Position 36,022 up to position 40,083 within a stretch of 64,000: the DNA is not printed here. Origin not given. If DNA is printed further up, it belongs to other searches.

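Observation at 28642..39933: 3763-aa giant N-terminally anchored protein with no recognisable family or repeats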

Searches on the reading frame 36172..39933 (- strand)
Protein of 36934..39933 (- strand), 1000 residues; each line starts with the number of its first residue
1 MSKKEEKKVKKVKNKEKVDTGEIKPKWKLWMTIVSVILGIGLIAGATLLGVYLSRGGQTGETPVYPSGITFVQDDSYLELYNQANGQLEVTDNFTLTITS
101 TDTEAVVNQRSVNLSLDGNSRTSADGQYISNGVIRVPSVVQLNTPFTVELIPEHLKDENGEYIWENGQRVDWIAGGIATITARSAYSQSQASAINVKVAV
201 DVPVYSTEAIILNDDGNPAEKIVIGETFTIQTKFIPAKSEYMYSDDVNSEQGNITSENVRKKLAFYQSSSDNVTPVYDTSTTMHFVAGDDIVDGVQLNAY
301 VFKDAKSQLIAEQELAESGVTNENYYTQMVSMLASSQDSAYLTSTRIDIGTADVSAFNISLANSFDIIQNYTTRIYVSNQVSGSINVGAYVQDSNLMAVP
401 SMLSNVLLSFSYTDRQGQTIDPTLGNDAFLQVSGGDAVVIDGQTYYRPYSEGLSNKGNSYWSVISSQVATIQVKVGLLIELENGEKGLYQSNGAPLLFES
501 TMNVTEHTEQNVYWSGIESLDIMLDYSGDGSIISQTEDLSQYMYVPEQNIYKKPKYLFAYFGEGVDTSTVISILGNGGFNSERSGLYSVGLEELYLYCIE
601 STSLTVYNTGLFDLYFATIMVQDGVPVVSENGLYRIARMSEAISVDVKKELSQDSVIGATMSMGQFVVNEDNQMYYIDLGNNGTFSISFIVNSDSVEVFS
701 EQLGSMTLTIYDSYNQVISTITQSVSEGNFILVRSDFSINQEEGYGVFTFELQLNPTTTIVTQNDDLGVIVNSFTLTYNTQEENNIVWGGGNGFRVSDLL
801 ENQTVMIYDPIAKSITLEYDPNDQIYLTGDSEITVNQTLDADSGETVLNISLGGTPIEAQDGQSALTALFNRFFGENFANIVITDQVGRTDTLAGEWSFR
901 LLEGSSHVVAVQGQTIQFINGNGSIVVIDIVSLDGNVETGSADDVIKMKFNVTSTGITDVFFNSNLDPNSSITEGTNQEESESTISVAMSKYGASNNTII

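Call 9: find_homologous_proteins(query=window:36934-39933:-, max_evalue=0.001)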
Query window:36934-39933:- (1000 aa): 2 proteins with E <= 0.001 among 8000 candidates.
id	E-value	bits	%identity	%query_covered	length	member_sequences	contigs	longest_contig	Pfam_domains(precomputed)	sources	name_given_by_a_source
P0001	3.6e-115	404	37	69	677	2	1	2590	-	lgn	-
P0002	2.2e-104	369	41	52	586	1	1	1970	-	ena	-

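Call 31: find_homologous_proteins(query=A3, max_evalue=0.001)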
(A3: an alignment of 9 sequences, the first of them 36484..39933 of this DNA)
Query A3 (9 sequences) (1150 aa, profile of the alignment): 5 proteins with E <= 0.001 among 8000 candidates.
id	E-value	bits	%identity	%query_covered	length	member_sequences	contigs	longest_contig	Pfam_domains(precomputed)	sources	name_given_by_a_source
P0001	1.0e-287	975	37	60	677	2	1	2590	-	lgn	-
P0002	1.1e-271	922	41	45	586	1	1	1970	-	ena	-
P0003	4.4e-159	550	50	26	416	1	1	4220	-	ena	-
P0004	2.3e-147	511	91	31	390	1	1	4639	-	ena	-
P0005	2.6e-113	398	32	42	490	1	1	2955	-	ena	-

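Call 66: search_solved_structures(query=A10, max_evalue=10, show_alignments=0)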
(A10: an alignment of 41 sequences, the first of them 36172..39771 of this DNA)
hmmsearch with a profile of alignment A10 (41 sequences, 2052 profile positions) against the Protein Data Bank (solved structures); distinct sequences matched with E-value up to 10: 1.
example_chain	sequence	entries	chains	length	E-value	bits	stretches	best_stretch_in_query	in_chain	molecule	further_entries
6kxk_H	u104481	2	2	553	1.3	9.4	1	892-984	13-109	Protein BONZAI 1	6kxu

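Call 87: predict_structure(alignment_id=A10)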
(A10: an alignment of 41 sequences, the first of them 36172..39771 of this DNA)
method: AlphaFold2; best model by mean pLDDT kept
length: 1200 residues; sequences in the alignment: 41
mean_pLDDT: 87.9   pTM: 0.44
mean pLDDT of the five models: 87.9, 87.1, 86.3, 85.6, 84.6
residues with pLDDT >= 90: 686; 70-90: 441; 50-70: 55; < 50: 18
segments of 3 or more residues with pLDDT < 50: 1-6, 1189-1200
pLDDT, mean of each block of 10 residues (from residue 1): 50 82 81 93 85 86 82 91 94 94 88 93 93 74 95 93 87 92 94 72 89 93 92 88 96 93 85 94 92 83 90 89 79 90 84 95 93 89 92 89 91 94 89 91 95 87 90 79 93 83 92 94 94 92 95 94 87 90 94 87 92 84 89 93 89 92 88 88 93 95 71 82 80 84 87 90 85 87 81 76 75 89 89 89 90 84 83 90 67 86 90 81 83 94 94 92 94 95 97 96 95 97 96 92 88 93 87 83 82 79 89 92 91 94 92 90 94 94 69 41
secondary structure, 60 per line:
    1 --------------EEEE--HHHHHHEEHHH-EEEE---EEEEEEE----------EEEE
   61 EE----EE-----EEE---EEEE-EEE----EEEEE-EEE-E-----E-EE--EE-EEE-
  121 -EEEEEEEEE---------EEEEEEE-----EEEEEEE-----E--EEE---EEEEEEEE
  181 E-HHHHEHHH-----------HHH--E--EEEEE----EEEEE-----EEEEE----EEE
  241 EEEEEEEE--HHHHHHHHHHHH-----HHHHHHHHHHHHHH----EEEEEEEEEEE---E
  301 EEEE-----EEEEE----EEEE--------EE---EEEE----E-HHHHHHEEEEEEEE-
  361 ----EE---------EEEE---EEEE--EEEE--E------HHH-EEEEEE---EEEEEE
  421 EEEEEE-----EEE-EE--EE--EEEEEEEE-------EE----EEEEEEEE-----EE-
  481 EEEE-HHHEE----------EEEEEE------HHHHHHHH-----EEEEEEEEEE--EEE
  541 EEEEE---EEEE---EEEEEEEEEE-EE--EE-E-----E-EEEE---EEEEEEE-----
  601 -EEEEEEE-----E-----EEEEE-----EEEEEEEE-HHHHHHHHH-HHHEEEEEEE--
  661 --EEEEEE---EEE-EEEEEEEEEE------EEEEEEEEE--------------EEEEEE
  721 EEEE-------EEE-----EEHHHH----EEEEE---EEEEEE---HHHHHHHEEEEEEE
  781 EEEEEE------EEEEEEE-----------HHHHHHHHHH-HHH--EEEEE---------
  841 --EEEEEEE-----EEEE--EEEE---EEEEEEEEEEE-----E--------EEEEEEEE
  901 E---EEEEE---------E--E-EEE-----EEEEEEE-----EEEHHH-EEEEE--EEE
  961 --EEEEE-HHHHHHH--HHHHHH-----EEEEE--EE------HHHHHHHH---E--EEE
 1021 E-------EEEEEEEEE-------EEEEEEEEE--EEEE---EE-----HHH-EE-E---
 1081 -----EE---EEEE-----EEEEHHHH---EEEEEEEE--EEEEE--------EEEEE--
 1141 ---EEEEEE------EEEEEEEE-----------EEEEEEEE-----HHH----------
elements in order (helices of 4 or more, strands of 3 or more residues): E15-18 H21-26 E33-36 E40-46 E57-62 E74-76 E80-83 E85-87 E92-96 E98-100 E117-119 E122-130 E140-146 E152-158 E167-169 E173-181 H183-186 E210-214 E219-223 E229-233 E238-248 H251-262 H268-281 E286-296 E300-304 E310-314 E319-322 E336-339 H346-351 E352-359 E376-379 E383-386 E389-392 E406-411 E415-426 E432-434 E444-451 E465-472 E481-484 E501-506 H513-520 E526-535 E538-545 E549-552 E556-565 E582-585 E589-595 E602-608 E620-624 E630-637 H639-647 E652-658 E663-668 E672-674 E676-685 E692-700 E715-724 E732-734 H742-745 E750-754 E758-763 H767-773 E774-786 E793-799 H811-820 E827-831 E843-849 E855-858 E861-864 E868-878 E893-901 E905-909 E924-926 E932-938 E944-946 E951-955 E958-960 E963-967 H969-975 H978-983 E989-993 H1004-1011 E1018-1021 E1029-1037 E1045-1053 E1056-1059 E1091-1094 E1100-1103 H1104-1107 E1111-1118 E1121-1125 E1134-1138 E1144-1149 E1156-1163 E1175-1182

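Call 90: fold_search(model_id=the predicted structure, library=pdb)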
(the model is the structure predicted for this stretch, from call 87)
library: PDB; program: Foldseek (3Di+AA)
matches with E <= 10: 1825; with E <= 0.001: 135
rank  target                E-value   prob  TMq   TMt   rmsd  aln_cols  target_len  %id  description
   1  7r5k_10               2.1e-17  1.00  0.10  0.07  64.2      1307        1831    9  Human nuclear pore complex (constricted) (released 2022-06-22)
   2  3b43                  3.6e-15  1.00  0.12  0.20  34.3       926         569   10  I-band fragment I65-I70 from titin (released 2008-01-22)
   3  9ijj_O                6.0e-15  1.00  0.10  0.09  68.0      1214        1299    8  In situ structure of the central apparatus in mouse sperm axoneme. (released 2025-06-04)
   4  9ijj_4H               8.2e-15  1.00  0.12  0.06  53.5      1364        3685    9  In situ structure of the central apparatus in mouse sperm axoneme. (released 2025-06-04)
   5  9ijj_4G               8.6e-15  1.00  0.09  0.04  100.8      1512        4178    7  In situ structure of the central apparatus in mouse sperm axoneme. (released 2025-06-04)
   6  9ijj_h                3.2e-14  1.00  0.11  0.10  49.2      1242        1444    9  In situ structure of the central apparatus in mouse sperm axoneme. (released 2025-06-04)
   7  7o7n_A                4.3e-12  1.00  0.10  0.10  45.4      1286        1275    9  (h-alpha2M)4 semiactivated I state (released 2022-04-13)
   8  6tav_C                6.2e-12  1.00  0.11  0.10  50.0      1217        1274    8  Crystal structure of endopeptidase-induced alpha2-macroglobulin (released 2021-05-12)
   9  6tav_A                5.6e-11  1.00  0.09  0.08  50.0      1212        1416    8  Crystal structure of endopeptidase-induced alpha2-macroglobulin (released 2021-05-12)
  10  5t89_Y                1.0e-10  1.00  0.14  0.23  38.6       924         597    8  Crystal structure of VEGF-A in complex with VEGFR-1 domains D1-6 (released 2017-02-01)
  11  3q2w_A                3.0e-10  1.00  0.12  0.21  44.1       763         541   10  Crystal structure of mouse N-cadherin ectodomain (released 2011-02-23)
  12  5t89_X                5.3e-10  1.00  0.15  0.24  37.5       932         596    8  Crystal structure of VEGF-A in complex with VEGFR-1 domains D1-6 (released 2017-02-01)
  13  8uin_A                1.3e-09  1.00  0.11  0.16  37.1       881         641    9  Structure of the C3bBb-albicin complex (released 2024-05-08)
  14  4liq_E                1.4e-09  1.00  0.12  0.22  28.4       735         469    7  Structure of the extracellular domain of human CSF-1 receptor in complex with the Fab fragment of RG7155 (released 2014-06-18)
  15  7stz_C                1.7e-09  1.00  0.10  0.19  40.2       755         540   10  Crystal Structure of Human E-cadherin EC1-5 bound by mouse monoclonal antibody Fab mAb-1_19A11 (released 2022-01-26)
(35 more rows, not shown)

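Call 91: fold_search(model_id=the predicted structure, library=viral)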
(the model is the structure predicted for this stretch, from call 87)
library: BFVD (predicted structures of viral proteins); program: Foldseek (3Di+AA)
matches with E <= 10: 1187; with E <= 0.001: 184
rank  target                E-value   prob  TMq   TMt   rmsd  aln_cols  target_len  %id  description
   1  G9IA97                5.2e-21  1.00  0.10  0.12  41.0      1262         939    9  (no name in the UniProt tables at hand)
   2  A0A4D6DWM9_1          6.3e-19  1.00  0.10  0.10  37.8      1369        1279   10  Uncharacterized protein [Edwardsiella phage pEt-SU]
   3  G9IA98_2              1.0e-17  1.00  0.11  0.13  30.5      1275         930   10  (no name in the UniProt tables at hand)
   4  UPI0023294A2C         5.1e-17  1.00  0.10  0.11  38.4      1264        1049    8  (no name look-up for this kind of identifier)
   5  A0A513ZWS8            1.2e-16  1.00  0.10  0.17  60.6      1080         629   10  Major tail protein [Salmonella phage SE13]
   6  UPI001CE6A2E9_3       1.4e-16  1.00  0.11  0.11  44.3      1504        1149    9  (no name look-up for this kind of identifier)
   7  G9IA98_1              1.9e-16  1.00  0.11  0.13  39.3      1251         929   10  (no name in the UniProt tables at hand)
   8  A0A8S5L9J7            4.6e-16  1.00  0.09  0.09  37.4      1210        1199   10  Cellulase [Myoviridae sp. ctPuP5]
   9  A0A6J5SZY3            1.5e-15  1.00  0.12  0.12  47.2      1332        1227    9  Ig [uncultured Caudovirales phage]
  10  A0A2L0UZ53            1.5e-15  1.00  0.13  0.14  36.1      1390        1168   10  Putative internalin [Agrobacterium phage Atu_ph07]
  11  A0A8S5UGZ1            3.7e-15  1.00  0.10  0.11  26.9      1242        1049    9  Uncharacterized protein [Myoviridae sp. ctshb19]
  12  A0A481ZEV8            4.3e-15  1.00  0.09  0.10  46.1      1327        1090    9  Putative Ig domain protein [Pithovirus LCPAC404]
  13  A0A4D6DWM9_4          4.5e-15  1.00  0.09  0.09  34.5      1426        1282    9  Uncharacterized protein [Edwardsiella phage pEt-SU]
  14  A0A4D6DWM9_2          5.6e-15  1.00  0.14  0.13  48.2      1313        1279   10  Uncharacterized protein [Edwardsiella phage pEt-SU]
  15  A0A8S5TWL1            9.2e-14  1.00  0.10  0.13  27.1       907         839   10  Tail protein [Siphoviridae sp. ctcx61]
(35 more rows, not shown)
